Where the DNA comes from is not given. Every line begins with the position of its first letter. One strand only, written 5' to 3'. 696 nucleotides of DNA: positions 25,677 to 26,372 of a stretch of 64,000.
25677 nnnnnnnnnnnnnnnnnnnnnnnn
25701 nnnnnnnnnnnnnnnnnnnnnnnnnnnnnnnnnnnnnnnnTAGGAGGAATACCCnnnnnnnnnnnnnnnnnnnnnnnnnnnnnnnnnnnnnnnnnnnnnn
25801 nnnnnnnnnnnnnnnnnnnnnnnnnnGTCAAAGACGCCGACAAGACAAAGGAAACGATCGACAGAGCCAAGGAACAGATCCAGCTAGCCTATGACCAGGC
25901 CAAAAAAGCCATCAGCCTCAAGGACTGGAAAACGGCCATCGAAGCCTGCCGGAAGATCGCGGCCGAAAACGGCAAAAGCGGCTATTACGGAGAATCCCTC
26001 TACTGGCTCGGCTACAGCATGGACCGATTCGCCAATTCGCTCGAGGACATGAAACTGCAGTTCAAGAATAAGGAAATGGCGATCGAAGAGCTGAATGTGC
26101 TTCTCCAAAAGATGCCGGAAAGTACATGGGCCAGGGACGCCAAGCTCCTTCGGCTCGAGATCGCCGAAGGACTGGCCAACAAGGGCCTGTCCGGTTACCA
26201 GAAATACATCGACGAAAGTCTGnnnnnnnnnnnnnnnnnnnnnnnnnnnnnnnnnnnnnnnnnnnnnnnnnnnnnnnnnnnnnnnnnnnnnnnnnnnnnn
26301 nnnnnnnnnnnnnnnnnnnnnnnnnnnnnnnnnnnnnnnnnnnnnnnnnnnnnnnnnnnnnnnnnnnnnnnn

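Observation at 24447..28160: ECF sigma / anti-sigma pair followed by two paralogous secreted HEAT-repeat proteins, one carrying a fresh 39-bp in-frame tandem duplication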

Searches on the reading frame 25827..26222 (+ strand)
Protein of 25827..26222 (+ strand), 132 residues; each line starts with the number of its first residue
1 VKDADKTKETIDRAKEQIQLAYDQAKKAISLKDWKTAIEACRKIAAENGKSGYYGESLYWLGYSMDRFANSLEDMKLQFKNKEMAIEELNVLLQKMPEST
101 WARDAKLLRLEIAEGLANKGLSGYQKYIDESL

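Call 78: search_solved_structures(query=A9, max_evalue=10)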
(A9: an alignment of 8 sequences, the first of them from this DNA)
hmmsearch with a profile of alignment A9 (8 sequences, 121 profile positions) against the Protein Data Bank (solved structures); distinct sequences matched with E-value up to 10: 33.
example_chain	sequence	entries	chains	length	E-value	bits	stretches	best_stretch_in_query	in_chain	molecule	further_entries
9n2d_F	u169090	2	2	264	0.00026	24.2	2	7-94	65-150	Bam D | DNA uptake lipoprotein-like protein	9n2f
5waq_A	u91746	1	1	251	0.00029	24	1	63-117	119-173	Outer membrane protein assembly factor BamD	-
9cn0_D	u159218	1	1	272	0.00043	23.5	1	63-117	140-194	Outer membrane protein assembly factor BamD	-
9cmw_D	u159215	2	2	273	0.00045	23.4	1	64-117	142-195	Outer membrane protein assembly factor BamD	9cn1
9pxg_D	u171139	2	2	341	0.0011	22.1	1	4-46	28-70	Outer membrane protein assembly factor BamD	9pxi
9hiv_D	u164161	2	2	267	0.0014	21.8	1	9-53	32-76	Lipoprotein protein, putative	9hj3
8qae_A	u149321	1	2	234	0.0022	21.2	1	34-88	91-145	sc-apCC-6-SLLA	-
2yhc_A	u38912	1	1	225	0.0023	21.1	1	9-52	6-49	UPF0169 LIPOPROTEIN YFIO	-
3q5m_A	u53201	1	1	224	0.0024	21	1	8-52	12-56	UPF0169 lipoprotein yfiO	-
5ljo_D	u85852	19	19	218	0.0024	21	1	8-52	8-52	Outer membrane protein assembly factor BamD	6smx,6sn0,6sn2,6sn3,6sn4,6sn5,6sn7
8spr_D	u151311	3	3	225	0.0024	21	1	8-52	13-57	Outer membrane protein assembly factor BamD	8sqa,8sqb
28jl_D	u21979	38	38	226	0.0025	21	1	8-52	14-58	Outer membrane protein assembly factor BamD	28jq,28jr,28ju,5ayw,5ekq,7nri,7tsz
3tgo_A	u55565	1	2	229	0.0026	20.9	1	8-52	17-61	UPF0169 lipoprotein yfiO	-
5d0o_D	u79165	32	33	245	0.0034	20.5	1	8-52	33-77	Outer membrane protein assembly factor BamD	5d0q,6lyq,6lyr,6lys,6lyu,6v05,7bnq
8adg_D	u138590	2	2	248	0.0036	20.5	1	8-52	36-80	Outer membrane protein assembly factor BamD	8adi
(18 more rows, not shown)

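Call 79: search_protein_families(library=pfam, alignment_id=A9, max_evalue=0.1)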
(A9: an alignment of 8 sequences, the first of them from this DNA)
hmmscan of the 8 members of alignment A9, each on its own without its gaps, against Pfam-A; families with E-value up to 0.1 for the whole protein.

A. member 1, seq(132 aa): 3 families
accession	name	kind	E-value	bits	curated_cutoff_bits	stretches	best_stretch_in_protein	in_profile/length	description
PF13525.12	YfiO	-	4.2e-05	23.9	25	1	70-122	94-146/203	Outer membrane lipoprotein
PF13512.12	TPR_18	-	0.00094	19.8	21.9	0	19-47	11-39/145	Tetratricopeptide repeat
PF13174.12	TPR_6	-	0.0046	18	26.3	0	56-99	1-33/33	Tetratricopeptide repeat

B. families by the number of members that match (of 8 scanned): 16 families
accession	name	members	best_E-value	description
PF13525.12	YfiO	8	9e-11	Outer membrane lipoprotein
PF13512.12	TPR_18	8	5.2e-07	Tetratricopeptide repeat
PF13174.12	TPR_6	7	2.2e-06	Tetratricopeptide repeat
PF13428.12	TPR_14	3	0.0019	Tetratricopeptide repeat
PF13432.12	TPR_16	3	0.008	Tetratricopeptide repeat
PF07719.23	TPR_2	1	0.0022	Tetratricopeptide repeat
PF08010.17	Phage_30_3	1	0.006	Bacteriophage protein GP30.3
PF20669.3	Exo70_N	1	0.0092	Exocyst complex component Exo70 N-terminal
PF14131.11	DUF4298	1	0.031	Domain of unknown function (DUF4298)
PF00515.34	TPR_1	1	0.039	Tetratricopeptide repeat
PF14276.11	DUF4363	1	0.05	Domain of unknown function (DUF4363)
PF05700.16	BCAS2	1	0.056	Breast carcinoma amplified sequence 2 (BCAS2)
PF18437.6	Nup54_C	1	0.093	Nup54 C-terminal interacting domain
PF11544.13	Spc42p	1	0.093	Spindle pole body component Spc42p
PF20023.5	WSLR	1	0.094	Wolframin Sel1-like repeat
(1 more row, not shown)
